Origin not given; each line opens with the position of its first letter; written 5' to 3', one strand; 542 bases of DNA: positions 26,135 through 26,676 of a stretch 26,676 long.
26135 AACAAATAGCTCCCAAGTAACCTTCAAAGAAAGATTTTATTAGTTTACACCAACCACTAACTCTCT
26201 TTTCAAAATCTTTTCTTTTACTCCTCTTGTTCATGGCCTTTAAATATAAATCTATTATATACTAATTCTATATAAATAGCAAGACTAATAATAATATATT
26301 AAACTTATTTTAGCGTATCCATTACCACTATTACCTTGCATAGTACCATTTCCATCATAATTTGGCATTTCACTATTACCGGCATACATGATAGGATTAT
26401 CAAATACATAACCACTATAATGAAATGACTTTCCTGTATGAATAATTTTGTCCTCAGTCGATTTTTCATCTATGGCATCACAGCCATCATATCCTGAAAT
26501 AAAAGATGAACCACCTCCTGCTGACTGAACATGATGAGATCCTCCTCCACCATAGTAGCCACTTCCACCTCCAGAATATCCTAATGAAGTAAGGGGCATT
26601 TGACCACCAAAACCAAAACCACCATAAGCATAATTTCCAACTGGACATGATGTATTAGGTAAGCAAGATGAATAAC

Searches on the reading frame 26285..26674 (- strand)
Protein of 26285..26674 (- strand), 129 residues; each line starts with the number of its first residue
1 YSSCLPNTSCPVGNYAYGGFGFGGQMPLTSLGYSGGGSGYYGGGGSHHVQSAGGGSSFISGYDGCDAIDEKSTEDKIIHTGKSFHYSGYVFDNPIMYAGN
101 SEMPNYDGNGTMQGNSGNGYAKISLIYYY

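Call 5: search_protein_families(library=pfam, proteins=[window:26285-26674:-], max_evalue=0.01)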
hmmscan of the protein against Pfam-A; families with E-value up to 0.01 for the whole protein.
window:26285-26674:- (129 aa): 1 family
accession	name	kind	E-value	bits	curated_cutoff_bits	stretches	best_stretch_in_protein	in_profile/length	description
PF12810.13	ALK_LTK_GRD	-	2.5e-18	67.4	24.5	1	15-126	153-243/243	ALK/LTK, Glycine-rich domain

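Call 9: search_protein_families(library=ncbifam, proteins=[window:26285-26674:-], max_evalue=0.01)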
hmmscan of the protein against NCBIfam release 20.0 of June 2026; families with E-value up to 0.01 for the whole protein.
window:26285-26674:- (129 aa): 0 families
